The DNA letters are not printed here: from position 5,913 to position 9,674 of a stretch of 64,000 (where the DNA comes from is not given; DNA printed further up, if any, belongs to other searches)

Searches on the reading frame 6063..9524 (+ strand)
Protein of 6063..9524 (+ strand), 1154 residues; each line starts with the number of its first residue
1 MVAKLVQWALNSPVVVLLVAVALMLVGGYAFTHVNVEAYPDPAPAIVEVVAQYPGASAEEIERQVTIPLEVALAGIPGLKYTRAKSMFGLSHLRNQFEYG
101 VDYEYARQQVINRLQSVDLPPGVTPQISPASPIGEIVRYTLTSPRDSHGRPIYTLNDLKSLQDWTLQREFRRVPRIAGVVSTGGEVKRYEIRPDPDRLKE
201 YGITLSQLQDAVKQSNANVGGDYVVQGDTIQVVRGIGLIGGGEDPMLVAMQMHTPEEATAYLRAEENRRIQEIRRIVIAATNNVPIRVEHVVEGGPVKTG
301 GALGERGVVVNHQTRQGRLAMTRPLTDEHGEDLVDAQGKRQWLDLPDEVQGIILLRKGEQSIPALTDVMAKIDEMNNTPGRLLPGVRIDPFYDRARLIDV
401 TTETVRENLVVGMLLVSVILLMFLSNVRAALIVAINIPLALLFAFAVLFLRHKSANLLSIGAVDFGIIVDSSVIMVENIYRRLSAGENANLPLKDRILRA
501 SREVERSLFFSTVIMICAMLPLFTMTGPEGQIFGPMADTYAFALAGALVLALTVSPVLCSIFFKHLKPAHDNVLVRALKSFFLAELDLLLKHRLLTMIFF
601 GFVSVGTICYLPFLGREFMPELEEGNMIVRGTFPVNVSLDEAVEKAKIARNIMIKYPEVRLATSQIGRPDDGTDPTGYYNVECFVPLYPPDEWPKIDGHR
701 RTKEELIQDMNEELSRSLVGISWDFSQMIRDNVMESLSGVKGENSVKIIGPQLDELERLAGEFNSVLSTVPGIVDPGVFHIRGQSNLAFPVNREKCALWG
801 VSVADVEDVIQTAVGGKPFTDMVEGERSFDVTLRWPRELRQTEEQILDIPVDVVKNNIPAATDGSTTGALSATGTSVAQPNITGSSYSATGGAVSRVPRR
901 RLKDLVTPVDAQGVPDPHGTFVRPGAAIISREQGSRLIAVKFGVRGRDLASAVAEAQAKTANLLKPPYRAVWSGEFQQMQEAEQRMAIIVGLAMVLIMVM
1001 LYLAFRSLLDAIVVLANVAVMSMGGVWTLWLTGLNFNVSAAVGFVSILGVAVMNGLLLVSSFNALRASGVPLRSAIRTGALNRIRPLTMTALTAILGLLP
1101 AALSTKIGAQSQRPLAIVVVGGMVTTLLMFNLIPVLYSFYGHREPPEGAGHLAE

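Call 51: search_protein_families(library=ncbifam, proteins=[window:6063-9524:+], max_evalue=0.00001)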
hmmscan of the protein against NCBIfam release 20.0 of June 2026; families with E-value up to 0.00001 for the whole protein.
window:6063-9524:+ (1154 aa): 11 families
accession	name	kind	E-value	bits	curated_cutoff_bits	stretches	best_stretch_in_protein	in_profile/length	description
TIGR00914.1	2A0601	subfamily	5.6e-223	742.8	701.45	3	349-855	290-795/1051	CusA/CzcA family heavy metal efflux RND transporter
NF033617.1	RND_permease_2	subfamily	3.8e-109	366.1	1250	3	360-847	290-764/1009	multidrug efflux RND transporter permease subunit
NF000282.2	RND_permease_1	subfamily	1.8e-92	310.9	1250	3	353-851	290-790/1029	multidrug efflux RND transporter permease subunit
TIGR00915.1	2A0602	subfamily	6.5e-75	252.7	940.35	3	373-851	308-790/1050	efflux RND transporter permease subunit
NF007905.0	PRK10614.1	equivalog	6.2e-62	209.5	1774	3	384-820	313-737/1025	multidrug efflux RND transporter permease subunit MdtC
NF007798.0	PRK10503.1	equivalog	1.8e-59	201.4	1584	3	383-817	320-748/1040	MdtB/MuxB family multidrug efflux RND transporter permease subunit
NF007131.0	PRK09577.1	equivalog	5.7e-59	199.8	1768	3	9-220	5-214/1045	multidrug efflux RND transporter permease subunit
NF007842.1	PRK10555.1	equivalog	3.2e-53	180.9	1854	3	9-220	5-215/1036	multidrug efflux RND transporter permease AcrD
NF007133.0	PRK09579.1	equivalog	5.3e-52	176.6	1763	3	375-659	303-590/1017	multidrug efflux RND transporter permease subunit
NF011706.2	PRK15127.1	equivalog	2e-41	141.9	2150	3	358-567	296-501/1049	multidrug efflux RND transporter permease subunit AcrB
NF000037.1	RND_perm_OqxB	exception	1.3e-35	122.5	2200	3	354-566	295-502/1050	multidrug efflux RND transporter permease subunit OqxB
